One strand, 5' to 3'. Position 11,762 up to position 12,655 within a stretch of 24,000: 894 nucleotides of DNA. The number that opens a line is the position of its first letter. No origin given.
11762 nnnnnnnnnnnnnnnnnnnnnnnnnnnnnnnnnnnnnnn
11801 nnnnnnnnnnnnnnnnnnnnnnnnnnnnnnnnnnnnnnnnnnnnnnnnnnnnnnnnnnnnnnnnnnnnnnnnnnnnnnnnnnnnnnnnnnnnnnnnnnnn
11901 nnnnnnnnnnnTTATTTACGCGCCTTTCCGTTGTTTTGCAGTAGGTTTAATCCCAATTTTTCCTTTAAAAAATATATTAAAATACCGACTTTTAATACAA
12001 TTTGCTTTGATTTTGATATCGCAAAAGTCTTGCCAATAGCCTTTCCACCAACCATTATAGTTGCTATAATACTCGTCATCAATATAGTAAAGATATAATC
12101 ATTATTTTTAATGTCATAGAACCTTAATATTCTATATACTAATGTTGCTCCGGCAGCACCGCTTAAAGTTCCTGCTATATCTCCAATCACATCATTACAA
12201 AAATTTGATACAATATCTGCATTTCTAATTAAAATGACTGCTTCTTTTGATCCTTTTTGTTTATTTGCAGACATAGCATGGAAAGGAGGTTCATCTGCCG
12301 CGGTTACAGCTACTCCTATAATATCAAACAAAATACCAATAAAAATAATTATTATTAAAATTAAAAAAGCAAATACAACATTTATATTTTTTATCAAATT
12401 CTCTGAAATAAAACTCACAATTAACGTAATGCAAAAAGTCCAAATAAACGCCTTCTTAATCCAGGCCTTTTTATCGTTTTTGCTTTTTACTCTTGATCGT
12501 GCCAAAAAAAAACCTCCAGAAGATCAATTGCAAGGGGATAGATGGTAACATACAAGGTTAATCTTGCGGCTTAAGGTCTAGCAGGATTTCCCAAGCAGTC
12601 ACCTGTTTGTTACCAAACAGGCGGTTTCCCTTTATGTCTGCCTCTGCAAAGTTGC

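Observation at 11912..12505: Small basic-headed 4-TM membrane protein placed between the RNA and dxs: candidate OapA RNA-anchoring partner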

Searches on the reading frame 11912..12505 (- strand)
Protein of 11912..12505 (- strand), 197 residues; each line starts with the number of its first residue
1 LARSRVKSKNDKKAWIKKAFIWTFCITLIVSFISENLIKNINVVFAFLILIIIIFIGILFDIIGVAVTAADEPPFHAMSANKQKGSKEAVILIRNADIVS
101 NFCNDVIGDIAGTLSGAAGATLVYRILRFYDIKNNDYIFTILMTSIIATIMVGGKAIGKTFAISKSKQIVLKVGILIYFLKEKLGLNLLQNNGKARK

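Call 3: search_protein_families(library=pfam, proteins=[window:11912-12505:-], max_evalue=0.01)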
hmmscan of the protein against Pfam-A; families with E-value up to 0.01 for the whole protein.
window:11912-12505:- (197 aa): 1 family
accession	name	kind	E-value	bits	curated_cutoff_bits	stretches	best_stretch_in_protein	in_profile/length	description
PF01595.25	CNNM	-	0.00032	20.8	28.4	1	48-180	1-127/181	Cyclin M transmembrane N-terminal domain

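Call 4: search_protein_families(library=ncbifam, proteins=[window:11912-12505:-], max_evalue=0.01)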
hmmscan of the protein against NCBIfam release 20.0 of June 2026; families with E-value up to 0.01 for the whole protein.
window:11912-12505:- (197 aa): 0 families

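Call 6: search_solved_structures(query=window:11912-12505:-, max_evalue=10, show_alignments=3)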
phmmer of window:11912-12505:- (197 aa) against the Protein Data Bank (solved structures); distinct sequences matched with E-value up to 10: 4.
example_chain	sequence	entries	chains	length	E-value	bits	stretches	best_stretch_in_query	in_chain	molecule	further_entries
9y0k_L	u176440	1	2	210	0.88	12.4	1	94-159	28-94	Proteasome subunit beta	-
5fmg_L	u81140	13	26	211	0.91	12.4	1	94-159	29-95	PROTEASOME SUBUNIT BETA TYPE | 20S proteasome beta-5 subunit | Proteasome subunit beta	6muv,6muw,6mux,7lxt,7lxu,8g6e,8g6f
9lhu_A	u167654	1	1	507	1.2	12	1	59-117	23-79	Tagaturonate/fructuronate epimerase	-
9lhw_A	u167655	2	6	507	1.2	12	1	59-117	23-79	Tagaturonate/fructuronate epimerase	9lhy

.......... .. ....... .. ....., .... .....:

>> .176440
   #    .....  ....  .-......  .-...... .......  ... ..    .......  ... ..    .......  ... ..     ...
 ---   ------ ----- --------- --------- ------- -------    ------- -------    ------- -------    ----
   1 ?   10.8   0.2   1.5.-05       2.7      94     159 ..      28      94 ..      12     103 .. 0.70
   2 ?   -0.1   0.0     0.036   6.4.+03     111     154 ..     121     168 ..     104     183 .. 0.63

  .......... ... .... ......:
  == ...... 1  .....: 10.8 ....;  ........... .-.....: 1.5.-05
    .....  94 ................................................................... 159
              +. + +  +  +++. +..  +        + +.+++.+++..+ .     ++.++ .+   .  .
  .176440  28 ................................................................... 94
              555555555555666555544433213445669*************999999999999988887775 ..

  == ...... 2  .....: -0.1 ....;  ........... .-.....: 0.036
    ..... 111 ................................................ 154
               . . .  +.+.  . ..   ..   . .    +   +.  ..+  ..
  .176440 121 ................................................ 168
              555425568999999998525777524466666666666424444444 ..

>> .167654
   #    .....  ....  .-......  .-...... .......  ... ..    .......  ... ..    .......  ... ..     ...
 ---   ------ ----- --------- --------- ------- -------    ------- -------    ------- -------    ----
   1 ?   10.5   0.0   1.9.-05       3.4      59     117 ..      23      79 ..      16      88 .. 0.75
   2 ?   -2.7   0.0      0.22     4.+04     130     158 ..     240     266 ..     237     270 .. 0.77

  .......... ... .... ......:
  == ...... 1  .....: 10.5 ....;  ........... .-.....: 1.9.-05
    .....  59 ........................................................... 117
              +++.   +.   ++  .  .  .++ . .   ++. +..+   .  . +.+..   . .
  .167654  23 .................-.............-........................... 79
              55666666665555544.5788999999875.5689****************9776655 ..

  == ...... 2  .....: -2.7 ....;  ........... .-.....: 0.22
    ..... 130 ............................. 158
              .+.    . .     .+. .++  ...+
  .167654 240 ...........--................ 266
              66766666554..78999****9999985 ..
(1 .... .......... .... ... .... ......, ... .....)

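Call 10: find_homologous_proteins(query=window:11912-12505:-, max_evalue=0.001)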
Query window:11912-12505:- (197 aa): 3513 proteins with E <= 0.001 among 4085 candidates; the best 120 are listed.
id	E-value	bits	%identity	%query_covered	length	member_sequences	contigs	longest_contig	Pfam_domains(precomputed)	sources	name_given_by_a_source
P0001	1.5e-117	408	100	100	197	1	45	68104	-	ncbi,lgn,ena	-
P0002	3.2e-117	407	99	100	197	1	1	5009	-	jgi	-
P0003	2.9e-98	345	99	87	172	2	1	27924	-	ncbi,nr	ncbi:MAG TPA: hypothetical protein GXZ31_00445 [Thermoanaerobacterales bacterium]|nr:hypothetical pr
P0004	2.1e-96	339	84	100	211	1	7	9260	-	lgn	-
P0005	1.5e-83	297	76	98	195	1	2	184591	-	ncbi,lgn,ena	-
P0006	5.5e-83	295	99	72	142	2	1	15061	-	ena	-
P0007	5.5e-66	240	65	91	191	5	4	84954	-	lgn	-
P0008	1.1e-59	219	64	87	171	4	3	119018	-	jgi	jgi:CBS domain containing-hemolysin-like protein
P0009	1.2e-55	206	99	53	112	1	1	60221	-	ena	-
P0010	2.9e-54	201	55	89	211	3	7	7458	PF01595.26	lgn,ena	-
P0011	1.1e-53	200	51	98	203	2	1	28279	-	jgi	-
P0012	3.4e-53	198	52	93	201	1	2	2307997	PF01595.26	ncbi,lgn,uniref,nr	ncbi:hypothetical protein EDD65_102287 [Keratinibaculum paraultunense]|uniref:CNNM transmembrane dom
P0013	3.6e-53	198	52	97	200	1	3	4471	-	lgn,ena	-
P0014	4.5e-53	198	52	93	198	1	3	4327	-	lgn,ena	-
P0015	4.6e-53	198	52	96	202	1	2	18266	-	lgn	-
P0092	3.1e-48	182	50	92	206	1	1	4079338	-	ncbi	ncbi:hypothetical protein QBE52_09935 [Clostridiaceae bacterium 35-E11]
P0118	3.5e-47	178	49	84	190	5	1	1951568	-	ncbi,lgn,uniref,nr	ncbi:hypothetical protein [Senegalia massiliensis]|uniref:hypothetical protein n=1 Tax=Senegalia mas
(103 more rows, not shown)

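Call 13: list_cluster_members(proteins=[P0001])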
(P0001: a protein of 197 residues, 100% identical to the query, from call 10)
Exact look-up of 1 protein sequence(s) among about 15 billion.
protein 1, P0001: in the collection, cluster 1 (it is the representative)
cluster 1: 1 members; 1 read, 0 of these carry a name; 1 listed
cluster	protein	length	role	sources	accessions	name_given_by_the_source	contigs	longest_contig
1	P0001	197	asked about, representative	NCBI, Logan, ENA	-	-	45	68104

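Call 25: search_solved_structures(query=A1, max_evalue=10, show_alignments=2)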
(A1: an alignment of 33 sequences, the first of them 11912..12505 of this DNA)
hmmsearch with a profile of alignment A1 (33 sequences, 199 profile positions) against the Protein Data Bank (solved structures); distinct sequences matched with E-value up to 10: 1.
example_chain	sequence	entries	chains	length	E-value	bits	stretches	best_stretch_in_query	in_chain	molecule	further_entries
4clv_A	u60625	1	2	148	1.4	11.6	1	57-81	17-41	NICKEL-COBALT-CADMIUM RESISTANCE PROTEIN NCCX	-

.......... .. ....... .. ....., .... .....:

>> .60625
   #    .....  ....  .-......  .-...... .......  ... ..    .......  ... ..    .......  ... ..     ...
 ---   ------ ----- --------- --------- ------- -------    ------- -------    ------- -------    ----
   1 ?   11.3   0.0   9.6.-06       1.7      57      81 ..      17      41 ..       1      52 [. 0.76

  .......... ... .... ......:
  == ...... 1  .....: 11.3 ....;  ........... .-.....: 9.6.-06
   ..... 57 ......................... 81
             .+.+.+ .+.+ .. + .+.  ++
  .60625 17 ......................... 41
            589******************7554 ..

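Call 29: find_related_loci(query=A2, collection=metagenome_contigs, flank=4000)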
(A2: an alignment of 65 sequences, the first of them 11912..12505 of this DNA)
Query A2 (197 aa) in metagenome_contigs; peptide patterns used: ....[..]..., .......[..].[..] (x = any residue, [..] = any of these).
600 stretches matched a pattern (row limit reached: there are more); 590 encode a relative of the query (tblastn E <= 1e-3); the best 80 are kept; 80 distinct loci.
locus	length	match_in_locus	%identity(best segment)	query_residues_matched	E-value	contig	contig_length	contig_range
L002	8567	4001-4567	54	7-194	4e-56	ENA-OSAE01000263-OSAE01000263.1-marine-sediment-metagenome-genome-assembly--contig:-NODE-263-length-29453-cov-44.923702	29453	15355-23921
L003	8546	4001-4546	48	15-197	5e-50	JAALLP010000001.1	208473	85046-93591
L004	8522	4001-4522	46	15-189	4e-49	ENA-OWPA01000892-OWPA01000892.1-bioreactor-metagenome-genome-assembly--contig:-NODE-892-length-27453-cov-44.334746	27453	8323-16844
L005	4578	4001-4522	46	15-189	4e-49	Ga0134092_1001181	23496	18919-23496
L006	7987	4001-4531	47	23-197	1e-47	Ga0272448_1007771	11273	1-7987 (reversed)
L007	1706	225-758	46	4-182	1e-47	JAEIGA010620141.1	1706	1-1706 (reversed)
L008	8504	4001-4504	45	9-178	2e-46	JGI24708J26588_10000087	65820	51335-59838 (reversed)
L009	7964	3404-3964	47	3-190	2e-46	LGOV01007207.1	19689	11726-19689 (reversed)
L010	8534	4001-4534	43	13-190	2e-46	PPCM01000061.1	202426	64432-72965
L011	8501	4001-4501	48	15-182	3e-46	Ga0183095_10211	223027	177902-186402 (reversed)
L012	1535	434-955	48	4-178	2e-47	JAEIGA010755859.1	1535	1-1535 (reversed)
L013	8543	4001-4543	47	1-180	9e-46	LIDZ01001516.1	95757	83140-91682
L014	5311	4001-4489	45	23-184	5e-46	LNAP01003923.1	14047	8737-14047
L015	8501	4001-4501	47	15-182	1e-45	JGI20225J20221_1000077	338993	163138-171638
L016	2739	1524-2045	51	15-190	2e-45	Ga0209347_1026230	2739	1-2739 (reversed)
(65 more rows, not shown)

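Call 30: find_encoding_contigs(protein=P0001, flank=3000, max_places=4)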
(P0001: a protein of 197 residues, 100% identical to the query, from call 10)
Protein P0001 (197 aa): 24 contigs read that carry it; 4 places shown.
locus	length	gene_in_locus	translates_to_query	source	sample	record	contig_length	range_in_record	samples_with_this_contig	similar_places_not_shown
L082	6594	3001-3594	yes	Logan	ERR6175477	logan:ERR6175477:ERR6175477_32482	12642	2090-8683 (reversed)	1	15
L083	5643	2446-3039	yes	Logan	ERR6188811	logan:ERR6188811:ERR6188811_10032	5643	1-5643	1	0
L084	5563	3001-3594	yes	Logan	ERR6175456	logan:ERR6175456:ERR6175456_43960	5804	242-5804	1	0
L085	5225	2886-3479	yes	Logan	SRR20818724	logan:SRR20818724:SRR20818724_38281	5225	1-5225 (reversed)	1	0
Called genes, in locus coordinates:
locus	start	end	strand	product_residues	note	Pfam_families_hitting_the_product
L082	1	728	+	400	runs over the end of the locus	PF13742:tRNA_anti_2, PF01336:tRNA_anti-codon, PF02601:Exonuc_VII_L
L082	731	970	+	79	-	PF02609:Exonuc_VII_S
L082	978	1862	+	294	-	PF00348:polyprenyl_synt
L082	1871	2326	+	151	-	PF02681:DUF212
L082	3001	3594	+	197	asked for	-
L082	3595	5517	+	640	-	PF13292:DXP_synthase_N, PF00456:Transketolase_N (weak), PF00676:E1_dh (weak), PF02779:Transket_pyr, PF02780:Transketolase_C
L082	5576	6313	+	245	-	PF01728:FtsJ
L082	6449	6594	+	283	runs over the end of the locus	PF01513:NAD_kinase, PF20143:NAD_kinase_C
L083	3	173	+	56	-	?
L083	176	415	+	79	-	PF02609:Exonuc_VII_S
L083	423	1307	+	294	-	PF00348:polyprenyl_synt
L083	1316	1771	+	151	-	PF02681:DUF212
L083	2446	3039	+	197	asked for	-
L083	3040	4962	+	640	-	PF13292:DXP_synthase_N, PF00456:Transketolase_N (weak), PF00676:E1_dh (weak), PF02779:Transket_pyr, PF02780:Transketolase_C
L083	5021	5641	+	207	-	?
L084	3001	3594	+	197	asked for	-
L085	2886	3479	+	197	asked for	-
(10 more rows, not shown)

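Call 34: predict_structure(alignment_id=A2)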
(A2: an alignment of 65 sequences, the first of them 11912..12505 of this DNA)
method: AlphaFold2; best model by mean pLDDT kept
length: 197 residues; sequences in the alignment: 65
mean_pLDDT: 81.5   pTM: 0.71
mean pLDDT of the five models: 81.5, 81.3, 80.5, 80.0, 75.7
residues with pLDDT >= 90: 43; 70-90: 127; 50-70: 18; < 50: 9
segments of 3 or more residues with pLDDT < 50: 1-7
pLDDT, mean of each block of 10 residues (from residue 1): 45 78 83 76 85 91 93 85 87 89 87 85 81 73 87 90 92 90 73 52
secondary structure, 60 per line:
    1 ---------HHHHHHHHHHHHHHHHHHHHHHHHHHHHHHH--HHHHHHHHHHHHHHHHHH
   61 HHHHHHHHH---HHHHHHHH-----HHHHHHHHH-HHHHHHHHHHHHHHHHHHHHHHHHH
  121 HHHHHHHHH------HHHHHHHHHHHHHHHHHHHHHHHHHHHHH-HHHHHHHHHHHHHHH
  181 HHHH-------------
elements in order: H10-40 H43-69 H73-80 H86-94 H96-129 H136-164 H166-184

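Call 35: search_protein_representatives(alignment_id=A2)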
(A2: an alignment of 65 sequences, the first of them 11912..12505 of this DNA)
Query: 65 sequences, 203 profile positions. Proteins with E-value up to 0.001 (for the whole library): 1491; up to 1e-10: 1061; up to 1e-30: 581. The best 150 are listed.
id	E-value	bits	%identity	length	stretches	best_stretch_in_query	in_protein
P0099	5.4e-79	280.6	-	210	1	5-199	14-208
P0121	5.5e-75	267.6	-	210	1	5-202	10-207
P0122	2.9e-68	245.6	-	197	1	6-186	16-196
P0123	7.1e-68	244.3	-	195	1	7-196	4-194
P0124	7.8e-68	244.2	-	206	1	7-190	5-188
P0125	4.3e-65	235.2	-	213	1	10-196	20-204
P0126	9.2e-65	234.2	-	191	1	5-186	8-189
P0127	4.1e-64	232.1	-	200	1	6-197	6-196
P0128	5.8e-64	231.6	-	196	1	7-187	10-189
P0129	1.6e-63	230.1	-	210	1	14-202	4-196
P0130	5.9e-63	228.3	-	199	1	11-196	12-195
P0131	1.4e-62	227.1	-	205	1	3-186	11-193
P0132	5.8e-62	225.0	-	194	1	23-201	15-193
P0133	6.4e-62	224.9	-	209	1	11-201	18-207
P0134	7.4e-62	224.7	-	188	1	11-192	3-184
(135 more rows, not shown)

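Call 38: fold_search(model_id=the predicted structure, library=pdb)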
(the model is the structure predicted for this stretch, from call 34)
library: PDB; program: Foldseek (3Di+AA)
matches with E <= 10: 97; with E <= 0.001: 0
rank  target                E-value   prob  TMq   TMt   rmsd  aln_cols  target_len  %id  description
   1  7m1t_B                2.6e-03  1.00  0.43  0.29   7.8       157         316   16  Crystal structure of an archaeal CNNM, MtCorB, with C-terminal deletion in complex with Mg2+-ATP (released 2021-06-16)
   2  7m1t_A                6.5e-03  1.00  0.54  0.35   4.4       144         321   16  Crystal structure of an archaeal CNNM, MtCorB, with C-terminal deletion in complex with Mg2+-ATP (released 2021-06-16)
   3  7m1u_B                4.2e-02  1.00  0.48  0.33   4.8       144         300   18  Crystal structure of an archaeal CNNM, MtCorB, R235L mutant with C-terminal deletion (released 2021-06-16)
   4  7m1u_A                5.1e-02  1.00  0.54  0.36   4.4       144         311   16  Crystal structure of an archaeal CNNM, MtCorB, R235L mutant with C-terminal deletion (released 2021-06-16)
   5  7cfg                  4.2e-01  0.96  0.42  0.51   6.8       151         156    8  Structure of the transmembrane domain of the bacterial CNNM/CorC family Mg2+ transporter in complex with Mg2+ (released 2021-02-24)
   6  7cff                  5.4e-01  0.98  0.47  0.58   6.5       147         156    9  Structure of the thermostabilized transmembrane domain of the bacterial CNNM/CorC family Mg2+ transporter in complex wit (released 2021-02-24)
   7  7piv_R                2.2e+00  0.08  0.19  0.15  20.9       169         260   14  Active Melanocortin-4 receptor (MC4R)- Gs protein complex bound to agonist NDP-alpha-MSH at 2.86 A resolution. (released 2021-11-17)
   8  9r1f_A                2.5e+00  0.07  0.19  0.09  20.6       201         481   15  Cryo-EM structure of human MATE1 in complex with metformin (released 2025-11-05)
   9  6m97                  2.7e+00  0.03  0.13  0.13  27.0       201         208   12  Crystal structure of the high-affinity copper transporter Ctr1 (released 2019-04-03)
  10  9cf8_0                3.0e+00  0.08  0.21  0.21  19.7       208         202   11  Cryo-EM structure of human kidney V-ATPase state 1 (released 2025-08-06)
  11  9k80_A                3.3e+00  0.09  0.17  0.15  22.0       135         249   12  Cryo-EM structure of designed zinc-induced filament Fiber-n6-Zn1-HEHE-5 (released 2025-10-29)
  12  1ots_B                3.5e+00  0.06  0.18  0.10  22.3       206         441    9  Structure of the Escherichia coli ClC Chloride channel and Fab Complex (released 2003-04-15)
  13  8qj2_A                3.7e+00  0.06  0.21  0.17  19.6       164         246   12  Structure of active state MC4R in complex with a potent ligand mimicking nanobody (released 2024-09-25)
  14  4mlb_A                3.7e+00  0.06  0.21  0.11  20.0       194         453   14  Reverse polarity of binding pocket suggests different function of a MOP superfamily transporter from Pyrococcus furios (released 2013-09-25)
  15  4tx5_B                3.8e+00  0.21  0.35  0.40  13.2       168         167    8  Crystal structure of Smac-DIABLO (in space group P65) (released 2015-07-15)
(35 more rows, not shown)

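Call 58: find_encoding_contigs(protein=P0012, flank=3000, max_places=1)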
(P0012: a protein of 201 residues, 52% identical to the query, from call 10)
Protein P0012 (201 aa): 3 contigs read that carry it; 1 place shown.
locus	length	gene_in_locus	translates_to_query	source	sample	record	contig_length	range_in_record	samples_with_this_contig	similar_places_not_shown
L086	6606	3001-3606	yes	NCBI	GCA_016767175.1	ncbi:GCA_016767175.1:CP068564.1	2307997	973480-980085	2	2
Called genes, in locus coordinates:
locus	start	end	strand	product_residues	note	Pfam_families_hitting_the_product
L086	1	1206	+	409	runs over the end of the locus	PF13742:tRNA_anti_2, PF01336:tRNA_anti-codon, PF02601:Exonuc_VII_L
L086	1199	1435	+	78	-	PF02609:Exonuc_VII_S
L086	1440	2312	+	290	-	PF00348:polyprenyl_synt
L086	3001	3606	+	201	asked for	PF01595:CNNM (weak)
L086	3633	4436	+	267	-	PF01479:S4, PF01728:FtsJ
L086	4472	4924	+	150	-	PF01316:Arg_repressor, PF02863:Arg_repressor_C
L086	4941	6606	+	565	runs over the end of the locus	PF02463:SMC_N, PF13476:AAA_23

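Call 59: find_encoding_contigs(protein=P0118, flank=3000, max_places=1)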
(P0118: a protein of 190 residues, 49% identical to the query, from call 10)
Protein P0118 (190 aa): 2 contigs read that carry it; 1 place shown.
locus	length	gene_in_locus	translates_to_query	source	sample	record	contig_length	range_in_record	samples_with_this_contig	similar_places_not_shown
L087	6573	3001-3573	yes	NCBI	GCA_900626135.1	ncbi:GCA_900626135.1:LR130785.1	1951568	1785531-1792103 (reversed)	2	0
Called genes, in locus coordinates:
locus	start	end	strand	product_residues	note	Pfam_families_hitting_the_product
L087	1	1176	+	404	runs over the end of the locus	PF13742:tRNA_anti_2, PF01336:tRNA_anti-codon, PF02601:Exonuc_VII_L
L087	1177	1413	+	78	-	PF02609:Exonuc_VII_S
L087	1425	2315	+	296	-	PF00348:polyprenyl_synt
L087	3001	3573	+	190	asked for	-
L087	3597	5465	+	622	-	PF13292:DXP_synthase_N, PF00456:Transketolase_N (weak), PF02775:TPP_enzyme_C (faint), PF02779:Transket_pyr, PF02780:Transketolase_C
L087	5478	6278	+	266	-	PF01479:S4, PF01728:FtsJ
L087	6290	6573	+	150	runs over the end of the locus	PF01316:Arg_repressor, PF02863:Arg_repressor_C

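Call 60: find_encoding_contigs(protein=P0092, flank=3000, max_places=1)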
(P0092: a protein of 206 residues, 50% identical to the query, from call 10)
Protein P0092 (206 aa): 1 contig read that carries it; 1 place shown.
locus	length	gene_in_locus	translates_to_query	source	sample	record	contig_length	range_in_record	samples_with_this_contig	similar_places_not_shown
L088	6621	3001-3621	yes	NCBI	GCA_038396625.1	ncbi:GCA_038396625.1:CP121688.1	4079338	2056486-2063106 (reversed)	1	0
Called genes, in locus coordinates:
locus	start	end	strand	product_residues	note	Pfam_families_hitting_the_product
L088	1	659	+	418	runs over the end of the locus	PF13742:tRNA_anti_2, PF01336:tRNA_anti-codon, PF02601:Exonuc_VII_L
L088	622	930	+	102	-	PF02609:Exonuc_VII_S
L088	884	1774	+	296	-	PF00348:polyprenyl_synt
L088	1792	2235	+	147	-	PF02681:DUF212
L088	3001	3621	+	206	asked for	-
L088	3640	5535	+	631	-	PF13292:DXP_synthase_N, PF00456:Transketolase_N (faint), PF02775:TPP_enzyme_C (faint), PF02779:Transket_pyr, PF02780:Transketolase_C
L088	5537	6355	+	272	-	PF01479:S4, PF01728:FtsJ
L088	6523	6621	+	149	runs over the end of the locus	PF01316:Arg_repressor, PF02863:Arg_repressor_C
